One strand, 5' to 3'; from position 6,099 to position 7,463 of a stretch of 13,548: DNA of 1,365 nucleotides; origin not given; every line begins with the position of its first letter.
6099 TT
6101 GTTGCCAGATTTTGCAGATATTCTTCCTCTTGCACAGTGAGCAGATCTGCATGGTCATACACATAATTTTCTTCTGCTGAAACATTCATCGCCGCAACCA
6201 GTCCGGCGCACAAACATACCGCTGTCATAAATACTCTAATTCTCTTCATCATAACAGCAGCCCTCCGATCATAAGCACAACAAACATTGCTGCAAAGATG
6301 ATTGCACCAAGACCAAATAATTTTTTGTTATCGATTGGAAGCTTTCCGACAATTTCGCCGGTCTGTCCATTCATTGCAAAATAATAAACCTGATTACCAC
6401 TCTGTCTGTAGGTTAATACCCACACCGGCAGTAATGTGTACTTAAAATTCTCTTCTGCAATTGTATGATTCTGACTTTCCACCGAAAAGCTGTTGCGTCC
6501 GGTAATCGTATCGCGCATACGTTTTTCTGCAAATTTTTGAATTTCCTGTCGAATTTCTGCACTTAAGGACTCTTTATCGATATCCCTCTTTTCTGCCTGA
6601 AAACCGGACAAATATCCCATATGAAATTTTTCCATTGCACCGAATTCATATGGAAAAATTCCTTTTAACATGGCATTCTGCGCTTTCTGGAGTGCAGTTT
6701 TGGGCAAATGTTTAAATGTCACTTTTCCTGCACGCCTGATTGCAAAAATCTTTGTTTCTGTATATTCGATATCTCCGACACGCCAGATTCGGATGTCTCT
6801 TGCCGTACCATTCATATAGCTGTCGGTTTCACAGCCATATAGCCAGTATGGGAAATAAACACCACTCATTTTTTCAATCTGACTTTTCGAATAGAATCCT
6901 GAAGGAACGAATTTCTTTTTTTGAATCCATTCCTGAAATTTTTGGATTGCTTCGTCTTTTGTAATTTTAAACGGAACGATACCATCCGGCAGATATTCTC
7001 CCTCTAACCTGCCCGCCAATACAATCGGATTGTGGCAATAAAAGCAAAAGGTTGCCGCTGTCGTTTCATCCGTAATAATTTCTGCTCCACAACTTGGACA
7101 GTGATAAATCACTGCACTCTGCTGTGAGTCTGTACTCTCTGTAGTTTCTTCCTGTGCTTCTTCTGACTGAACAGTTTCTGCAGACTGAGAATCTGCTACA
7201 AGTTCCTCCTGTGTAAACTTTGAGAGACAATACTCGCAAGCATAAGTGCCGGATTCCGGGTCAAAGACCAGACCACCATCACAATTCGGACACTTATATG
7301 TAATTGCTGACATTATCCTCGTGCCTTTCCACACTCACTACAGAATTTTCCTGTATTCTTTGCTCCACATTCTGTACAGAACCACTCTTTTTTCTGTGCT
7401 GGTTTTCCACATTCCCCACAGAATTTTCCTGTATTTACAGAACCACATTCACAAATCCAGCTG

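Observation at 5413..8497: Three-gene, translationally coupled SPFH / double-Zn-ribbon-TM / TPM membrane module: a ydjGHI-like stress module with no PspA and permuted gene order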

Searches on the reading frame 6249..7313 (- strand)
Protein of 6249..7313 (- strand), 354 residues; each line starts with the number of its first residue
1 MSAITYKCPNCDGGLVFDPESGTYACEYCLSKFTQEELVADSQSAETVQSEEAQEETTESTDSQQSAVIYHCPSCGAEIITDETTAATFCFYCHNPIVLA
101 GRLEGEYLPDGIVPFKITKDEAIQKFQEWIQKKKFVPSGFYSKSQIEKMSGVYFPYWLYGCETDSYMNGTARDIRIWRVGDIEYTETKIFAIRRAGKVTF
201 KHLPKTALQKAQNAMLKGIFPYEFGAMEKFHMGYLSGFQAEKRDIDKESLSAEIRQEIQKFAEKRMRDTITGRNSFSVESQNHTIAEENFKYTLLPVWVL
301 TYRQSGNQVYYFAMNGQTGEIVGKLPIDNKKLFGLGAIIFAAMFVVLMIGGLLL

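Call 3: search_protein_families(library=pfam, proteins=[window:6249-7313:-], max_evalue=0.01)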
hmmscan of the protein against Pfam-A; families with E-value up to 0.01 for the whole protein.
window:6249-7313:- (354 aa): 3 families
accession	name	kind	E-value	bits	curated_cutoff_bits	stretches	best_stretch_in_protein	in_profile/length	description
PF08271.17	Zn_Ribbon_TF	-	8.8e-07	28.8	29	1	6-29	1-25/43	TFIIB zinc-binding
PF03119.21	DNA_ligase_ZBD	-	0.00071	19.8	25.8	1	71-90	1-20/27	NAD-dependent DNA ligase C4 zinc finger domain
PF07191.17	Zn_ribbon_6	-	0.0014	19.1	25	0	7-38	2-31/67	Double zinc ribbon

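Call 4: search_protein_families(library=ncbifam, proteins=[window:6249-7313:-], max_evalue=0.01)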
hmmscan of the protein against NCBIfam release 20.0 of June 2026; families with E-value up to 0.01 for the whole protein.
window:6249-7313:- (354 aa): 3 families
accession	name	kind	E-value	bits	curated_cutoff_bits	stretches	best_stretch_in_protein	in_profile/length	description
NF003058.0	PRK03976.1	equivalog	2.4e-05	24.2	87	1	5-55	36-86/91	50S ribosomal protein L37ae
NF001607.0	PRK00398.1-4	equivalog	0.0012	18.5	89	0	67-98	7-39/53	DNA-directed RNA polymerase subunit P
TIGR00280.1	eL43_euk_arch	equivalog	0.0026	18.1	95.8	0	5-50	36-81/92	50S ribosomal protein L37Ae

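Call 6: search_protein_families(library=padloc, proteins=[window:6249-7313:-], max_evalue=0.01)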
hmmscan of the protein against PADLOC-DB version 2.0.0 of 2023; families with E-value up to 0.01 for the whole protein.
window:6249-7313:- (354 aa): 1 family
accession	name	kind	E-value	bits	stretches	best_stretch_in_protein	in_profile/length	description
PDLC05059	PDC-S64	-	2.9e-07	27.8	1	5-96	199-289/339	-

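Call 8: search_solved_structures(query=window:6249-7313:-, max_evalue=1)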
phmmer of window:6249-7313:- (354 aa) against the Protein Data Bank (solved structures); distinct sequences matched with E-value up to 1: 10.
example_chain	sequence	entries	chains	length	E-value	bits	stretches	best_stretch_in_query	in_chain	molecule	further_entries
1vq4_Z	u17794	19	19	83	0.25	14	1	6-49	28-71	50S ribosomal protein L37Ae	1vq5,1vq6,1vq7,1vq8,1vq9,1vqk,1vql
1vd4_A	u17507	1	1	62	0.27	13.9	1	5-40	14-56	Transcription initiation factor IIE, alpha subunit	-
3g4s_Z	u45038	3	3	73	0.31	13.7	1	6-48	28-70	50S ribosomal protein L37Ae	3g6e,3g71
1s72_Z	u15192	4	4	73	0.31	13.7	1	6-48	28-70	50S ribosomal protein L37Ae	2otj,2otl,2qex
2qa4_Z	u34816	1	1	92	0.32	13.6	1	6-49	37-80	50S ribosomal protein L37Ae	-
3cpw_Y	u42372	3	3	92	0.32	13.6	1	6-49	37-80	50S ribosomal protein L37Ae | RPL37AE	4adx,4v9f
4qiw_P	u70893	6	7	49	0.4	13.3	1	67-100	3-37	DNA-directed RNA polymerase subunit P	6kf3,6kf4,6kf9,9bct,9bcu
8byq_W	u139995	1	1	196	0.44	13.2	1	5-49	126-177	General transcription factor IIE subunit 1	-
3cc2_Z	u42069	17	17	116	0.53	12.9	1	6-49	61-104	50S ribosomal protein L37Ae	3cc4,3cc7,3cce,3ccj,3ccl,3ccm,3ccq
5gpy_A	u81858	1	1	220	0.54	12.9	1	5-49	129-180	General transcription factor IIE subunit 1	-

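Call 13: find_encoding_contigs(protein=window:6249-7313:-, flank=10000, max_places=6)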
Protein window:6249-7313:- (354 aa): no gene with exactly this product is on record in the collection.

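Call 14: find_homologous_proteins(query=window:6249-7313:-, max_evalue=0.001)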
Query window:6249-7313:- (354 aa): 2820 proteins with E <= 0.001 among 4173 candidates; the best 120 are listed.
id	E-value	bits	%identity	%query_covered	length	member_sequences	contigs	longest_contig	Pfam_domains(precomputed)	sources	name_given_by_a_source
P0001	2.3e-240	815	100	100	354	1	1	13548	PF08271.18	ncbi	-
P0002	4.3e-218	742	88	100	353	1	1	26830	PF08271.18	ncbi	-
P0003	2.4e-212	723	86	100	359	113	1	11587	PF08271.18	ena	-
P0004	1.9e-211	720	86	97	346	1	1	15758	PF08271.18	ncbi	-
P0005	9.7e-211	717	86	100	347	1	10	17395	PF08271.18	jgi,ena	-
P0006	1.0e-210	717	86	100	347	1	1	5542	PF08271.18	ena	-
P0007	2.1e-210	716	85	100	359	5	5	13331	PF08271.18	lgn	-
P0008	2.9e-209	713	84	100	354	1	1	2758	PF08271.18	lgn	-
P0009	3.3e-209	712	84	100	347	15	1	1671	PF08271.18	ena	-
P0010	2.8e-208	709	84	100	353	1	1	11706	PF08271.18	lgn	-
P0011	9.1e-207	704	83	100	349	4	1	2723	PF08271.18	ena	-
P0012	1.5e-206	704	84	100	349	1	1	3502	PF08271.18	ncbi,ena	-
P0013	3.5e-206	702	83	100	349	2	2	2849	PF08271.18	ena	-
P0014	6.0e-206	702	84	100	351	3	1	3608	-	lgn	-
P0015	8.8e-206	701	86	100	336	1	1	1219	PF08271.18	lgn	-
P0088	9.2e-173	593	70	96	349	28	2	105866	PF08271.18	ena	-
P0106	2.0e-153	529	30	100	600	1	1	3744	PF23145.2,PF24460.2,PF08271.18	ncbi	-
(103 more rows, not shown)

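Call 21: find_encoding_contigs(protein=P0088, flank=10000, max_places=3)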
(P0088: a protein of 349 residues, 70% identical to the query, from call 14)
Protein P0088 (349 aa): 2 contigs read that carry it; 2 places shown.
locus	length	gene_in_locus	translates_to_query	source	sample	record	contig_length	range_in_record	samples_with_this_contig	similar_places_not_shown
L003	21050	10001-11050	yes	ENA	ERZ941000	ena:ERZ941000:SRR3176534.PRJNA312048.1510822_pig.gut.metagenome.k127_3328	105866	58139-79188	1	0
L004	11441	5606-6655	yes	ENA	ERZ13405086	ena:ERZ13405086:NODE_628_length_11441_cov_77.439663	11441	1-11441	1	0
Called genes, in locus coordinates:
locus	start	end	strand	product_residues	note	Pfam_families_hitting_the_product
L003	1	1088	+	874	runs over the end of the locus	PF01326:PPDK_N, PF00391:PEP-utilizers, PF02896:PEP-utilizers_C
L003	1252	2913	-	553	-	PF00365:PFK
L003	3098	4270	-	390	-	PF13793:Pribosyltran_N, PF00156:Pribosyltran, PF14572:Pribosyl_synth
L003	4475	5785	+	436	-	PF17820:PDZ_6, PF19238:Radical_SAM_2, PF04055:Radical_SAM (faint), PF04459:DUF512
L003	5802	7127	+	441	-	PF00009:GTP_EFTU (weak), PF01926:MMR_HSR1, PF02421:FeoB_N, PF00009:GTP_EFTU, PF01926:MMR_HSR1, PF02421:FeoB_N, PF04548:AIG1 (weak), PF14714:KH_dom-like, +8 more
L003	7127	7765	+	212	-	PF02660:G3P_acyltransf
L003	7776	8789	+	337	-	PF01210:NAD_Gly3P_dh_N, PF02558:ApbA, PF03446:NAD_binding_2, PF03807:F420_oxidored, PF10727:Rossmann-like (weak), PF07479:NAD_Gly3P_dh_C, PF20618:GPD_NAD_C_bact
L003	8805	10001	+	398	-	PF13421:Band_7_1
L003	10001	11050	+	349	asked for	PF08271:Zn_Ribbon_TF (weak)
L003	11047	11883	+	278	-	PF04536:TPM_phosphatase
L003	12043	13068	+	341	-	PF04392:ABC_sub_bind, PF13407:Peripla_BP_4 (faint)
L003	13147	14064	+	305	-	PF02653:BPD_transp_2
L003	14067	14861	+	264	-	PF02463:SMC_N (faint), PF09818:ABC_ATPase (faint), PF00005:ABC_tran, PF13304:AAA_21 (faint)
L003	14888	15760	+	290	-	PF02574:S-methyl_trans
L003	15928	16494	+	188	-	PF01842:ACT, PF22629:ACT_AHAS_ss, PF13710:ACT_5 (weak), PF10369:ALS_ss_C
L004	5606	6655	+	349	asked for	PF08271:Zn_Ribbon_TF (weak)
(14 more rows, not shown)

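Call 22: find_encoding_contigs(protein=P0002, flank=10000, max_places=3)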
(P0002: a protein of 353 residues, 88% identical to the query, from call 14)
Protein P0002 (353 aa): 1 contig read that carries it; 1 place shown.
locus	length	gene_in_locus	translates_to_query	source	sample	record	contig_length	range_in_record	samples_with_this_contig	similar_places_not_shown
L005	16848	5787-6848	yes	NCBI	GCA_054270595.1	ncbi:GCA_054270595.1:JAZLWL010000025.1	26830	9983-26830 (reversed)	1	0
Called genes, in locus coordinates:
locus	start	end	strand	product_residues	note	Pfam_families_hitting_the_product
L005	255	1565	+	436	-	PF17820:PDZ_6, PF19238:Radical_SAM_2, PF04055:Radical_SAM (faint), PF04459:DUF512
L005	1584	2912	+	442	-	PF00009:GTP_EFTU (weak), PF01926:MMR_HSR1, PF02421:FeoB_N, PF00009:GTP_EFTU, PF01926:MMR_HSR1, PF02421:FeoB_N, PF04548:AIG1 (weak), PF14714:KH_dom-like, +8 more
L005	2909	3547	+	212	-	PF02660:G3P_acyltransf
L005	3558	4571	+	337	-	PF01210:NAD_Gly3P_dh_N, PF02558:ApbA, PF03446:NAD_binding_2, PF03807:F420_oxidored, PF10727:Rossmann-like (weak), PF07479:NAD_Gly3P_dh_C, PF20618:GPD_NAD_C_bact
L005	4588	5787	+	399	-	PF13421:Band_7_1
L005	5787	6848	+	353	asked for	PF08271:Zn_Ribbon_TF (faint)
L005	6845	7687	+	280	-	PF04536:TPM_phosphatase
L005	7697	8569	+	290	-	PF02574:S-methyl_trans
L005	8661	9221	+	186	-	PF01842:ACT, PF22629:ACT_AHAS_ss, PF13710:ACT_5 (weak), PF10369:ALS_ss_C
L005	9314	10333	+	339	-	PF00670:AdoHcyase_NAD (weak), PF02826:2-Hacid_dh_C (weak), PF03446:NAD_binding_2 (weak), PF03807:F420_oxidored (weak), PF07991:KARI_N, PF01450:KARI_C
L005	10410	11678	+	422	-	PF00330:Aconitase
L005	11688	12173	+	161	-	PF00694:Aconitase_C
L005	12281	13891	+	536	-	PF08757:CotH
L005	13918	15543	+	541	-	PF08757:CotH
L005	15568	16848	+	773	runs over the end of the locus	PF08757:CotH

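Call 24: find_related_loci(query=A1, collection=genome_contigs, flank=10000)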
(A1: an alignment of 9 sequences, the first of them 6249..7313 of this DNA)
Query A1 (354 aa) in genome_contigs; peptide patterns used: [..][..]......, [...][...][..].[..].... (x = any residue, [..] = any of these).
599 stretches matched a pattern (row limit reached: there are more); 580 encode a relative of the query (tblastn E <= 1e-3); the best 80 are kept; 80 distinct loci.
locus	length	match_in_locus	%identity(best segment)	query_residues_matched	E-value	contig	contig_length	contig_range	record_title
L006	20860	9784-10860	86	1-354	0e+0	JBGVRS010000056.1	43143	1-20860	MAG: Lachnospiraceae bacterium isolate fecal_MAG_135 fecal_MAG_135_contig_0056, whole genome shotgun sequence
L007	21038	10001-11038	82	1-345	0e+0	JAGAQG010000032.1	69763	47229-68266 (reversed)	MAG: Lachnospiraceae bacterium isolate RGIG8675 Water_deer_Colon-1__c136941, whole genome shotgun sequence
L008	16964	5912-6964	71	1-354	4e-180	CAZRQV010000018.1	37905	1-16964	MAG TPA_asm: uncultured Lachnoclostridium sp. isolate SRP350583_co3_236 genome assembly, contig: NODE_1006_length_37905_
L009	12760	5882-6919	71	1-349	5e-180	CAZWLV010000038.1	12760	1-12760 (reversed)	MAG TPA_asm: uncultured Lachnoclostridium sp. isolate SRP225648_co1_323 genome assembly, contig: NODE_12461_length_12760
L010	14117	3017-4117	50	1-354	5e-129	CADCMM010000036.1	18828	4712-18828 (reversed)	MAG: uncultured Lachnospiraceae bacterium isolate RUG14788 genome assembly, contig: RUG14788_asm_36, whole genome shotgu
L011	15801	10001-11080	50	1-353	7e-129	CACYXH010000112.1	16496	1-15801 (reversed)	MAG: uncultured Lachnospiraceae bacterium isolate RUG12359 genome assembly, contig: RUG12359_asm_112, whole genome shotg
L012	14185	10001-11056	51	1-354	1e-128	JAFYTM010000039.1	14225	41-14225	MAG: Lachnospiraceae bacterium isolate RGIG7407 Water_buffalos_Cecum.Co__c769768, whole genome shotgun sequence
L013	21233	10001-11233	48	1-354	1e-127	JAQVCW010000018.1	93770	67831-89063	MAG: Lachnospiraceae bacterium isolate STD2_98 NODE_721_length_93770_cov_10.210096_Sandtown_D2, whole genome shotgun seq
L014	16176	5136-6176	50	1-339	3e-126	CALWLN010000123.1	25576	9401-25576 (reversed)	MAG: uncultured Lachnospiraceae bacterium isolate E01__bin347 genome assembly, contig: E01__k127_3444367, whole genome s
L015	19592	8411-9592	46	1-354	9e-125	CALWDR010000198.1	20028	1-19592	MAG: uncultured Lachnospiraceae bacterium isolate E08__bin320 genome assembly, contig: E08__k127_6224456, whole genome s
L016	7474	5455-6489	51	1-345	3e-124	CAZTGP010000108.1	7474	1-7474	MAG TPA_asm: uncultured Roseburia sp. isolate SRP192927_co8_41 genome assembly, contig: NODE_10279_length_7474_cov_31.77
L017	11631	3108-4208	49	1-353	2e-123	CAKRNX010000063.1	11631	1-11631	MAG: uncultured Lachnospiraceae bacterium isolate REFINED_METABAT215_TOP10_CONTIGS_1500_ASSEMBLY_K77_MERGED__Hadza_PheCh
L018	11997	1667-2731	48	1-354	4e-123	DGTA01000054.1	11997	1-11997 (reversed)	MAG TPA_asm: Lachnospiraceae bacterium UBA4348 UBA4348_contig_11702, whole genome shotgun sequence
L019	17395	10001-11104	47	1-354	2e-121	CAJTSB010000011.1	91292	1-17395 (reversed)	MAG TPA_asm: uncultured Lachnospiraceae bacterium isolate MGBC111479 genome assembly, contig: MGBC111479.11, whole genom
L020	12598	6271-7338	48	1-339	2e-121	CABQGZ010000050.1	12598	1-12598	MAG TPA_asm: uncultured Lachnospiraceae bacterium isolate MGYG-HGUT-00574 genome assembly, contig: GUT_GENOME017737_50,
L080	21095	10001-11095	46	1-354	5e-113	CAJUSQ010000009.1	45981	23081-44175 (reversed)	MAG TPA_asm: uncultured Lachnospiraceae bacterium isolate MGBC165061 genome assembly, contig: MGBC165061.9, whole genome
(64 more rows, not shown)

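Call 36: predict_structure(alignment_id=A2)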
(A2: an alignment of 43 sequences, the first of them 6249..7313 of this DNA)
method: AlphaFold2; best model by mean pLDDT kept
length: 354 residues; sequences in the alignment: 43
mean_pLDDT: 74.7   pTM: 0.58
mean pLDDT of the five models: 74.7, 71.0, 70.4, 66.1, 64.1
residues with pLDDT >= 90: 18; 70-90: 223; 50-70: 87; < 50: 26
segments of 3 or more residues with pLDDT < 50: 1-4, 44-64
pLDDT, mean of each block of 10 residues (from residue 1): 51 64 70 73 43 27 52 69 62 60 65 87 90 80 81 84 89 85 87 87 69 71 85 64 70 85 86 82 86 88 80 89 85 89 86 55
secondary structure, 60 per line:
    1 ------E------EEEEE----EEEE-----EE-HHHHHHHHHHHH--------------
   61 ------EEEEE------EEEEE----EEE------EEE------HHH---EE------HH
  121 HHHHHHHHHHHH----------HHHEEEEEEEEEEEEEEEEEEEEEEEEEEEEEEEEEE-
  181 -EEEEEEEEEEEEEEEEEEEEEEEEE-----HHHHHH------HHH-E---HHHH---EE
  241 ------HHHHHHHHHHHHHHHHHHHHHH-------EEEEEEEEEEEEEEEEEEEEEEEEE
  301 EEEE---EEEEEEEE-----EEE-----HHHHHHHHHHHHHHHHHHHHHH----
elements in order: E14-18 E23-26 H35-46 E67-71 E78-82 E87-89 E96-98 H119-132 E146-179 E182-206 H212-217 H232-235 H247-268 E276-304 E308-315 E321-323 H329-350

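Call 38: search_protein_representatives(protein=window:6249-7313:-)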
Query: 354 residues. Proteins with E-value up to 0.001 (for the whole library): 6675; up to 1e-10: 4177; up to 1e-30: 1368. The best 150 are listed.
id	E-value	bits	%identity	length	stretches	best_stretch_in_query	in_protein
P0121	2.0e-118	412.2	48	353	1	1-351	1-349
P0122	6.8e-115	400.6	51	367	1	1-354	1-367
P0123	1.2e-111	389.9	49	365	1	1-353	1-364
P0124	6.4e-109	381.0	45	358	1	1-353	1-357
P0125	1.8e-107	376.2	49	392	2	63-343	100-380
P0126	5.6e-104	364.7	47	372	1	1-354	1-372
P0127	1.2e-103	363.6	45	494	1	1-352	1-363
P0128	8.2e-103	360.9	45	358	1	3-351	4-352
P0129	6.6e-102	357.9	44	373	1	1-351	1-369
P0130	1.4e-100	353.6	44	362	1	2-353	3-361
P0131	3.4e-100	352.3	43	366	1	1-353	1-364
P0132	4.0e-99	348.7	47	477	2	68-352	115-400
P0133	4.5e-99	348.6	46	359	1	1-353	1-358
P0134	1.8e-97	343.3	44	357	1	1-350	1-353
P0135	5.5e-96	338.4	42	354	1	1-352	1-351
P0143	2.3e-90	319.9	39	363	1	1-352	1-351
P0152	1.3e-85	304.3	56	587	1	1-245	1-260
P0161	5.4e-82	292.4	39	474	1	4-344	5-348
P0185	1.4e-73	264.8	36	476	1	1-347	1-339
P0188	5.6e-73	262.8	37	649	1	5-350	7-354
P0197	2.4e-71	257.4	34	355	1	5-352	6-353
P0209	3.3e-70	253.7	37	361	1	4-353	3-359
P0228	5.5e-67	243.1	34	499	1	1-349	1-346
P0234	1.3e-66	241.9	34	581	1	2-346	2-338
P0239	3.9e-66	240.3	35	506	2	51-346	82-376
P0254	1.2e-64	235.4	36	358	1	3-351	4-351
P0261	4.1e-64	233.6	36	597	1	4-348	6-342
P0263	4.5e-64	233.5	32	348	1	1-354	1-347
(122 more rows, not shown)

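Call 42: find_encoding_contigs(protein=P0197, flank=8000, max_places=3)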
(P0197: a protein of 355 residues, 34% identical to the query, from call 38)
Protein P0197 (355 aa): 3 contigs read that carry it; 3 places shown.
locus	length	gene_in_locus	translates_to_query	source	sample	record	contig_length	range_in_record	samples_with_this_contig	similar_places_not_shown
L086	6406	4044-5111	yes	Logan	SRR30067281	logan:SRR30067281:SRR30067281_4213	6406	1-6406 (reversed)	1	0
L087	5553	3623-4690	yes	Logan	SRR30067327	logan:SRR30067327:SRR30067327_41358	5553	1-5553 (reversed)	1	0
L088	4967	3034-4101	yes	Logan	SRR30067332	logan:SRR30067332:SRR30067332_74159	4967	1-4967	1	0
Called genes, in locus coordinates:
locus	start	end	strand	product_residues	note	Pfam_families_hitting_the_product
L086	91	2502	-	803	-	PF03477:ATP-cone, PF13597:NRDD, PF00462:Glutaredoxin (weak)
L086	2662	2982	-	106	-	-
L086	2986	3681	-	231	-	PF04055:Radical_SAM, PF13353:Fer4_12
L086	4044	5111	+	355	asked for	-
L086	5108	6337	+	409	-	PF04536:TPM_phosphatase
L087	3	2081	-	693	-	?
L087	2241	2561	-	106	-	-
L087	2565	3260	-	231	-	PF04055:Radical_SAM, PF13353:Fer4_12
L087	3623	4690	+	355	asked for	-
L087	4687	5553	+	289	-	?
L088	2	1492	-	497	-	?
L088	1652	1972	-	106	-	-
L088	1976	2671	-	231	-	PF04055:Radical_SAM, PF13353:Fer4_12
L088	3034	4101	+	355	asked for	-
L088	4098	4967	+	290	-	?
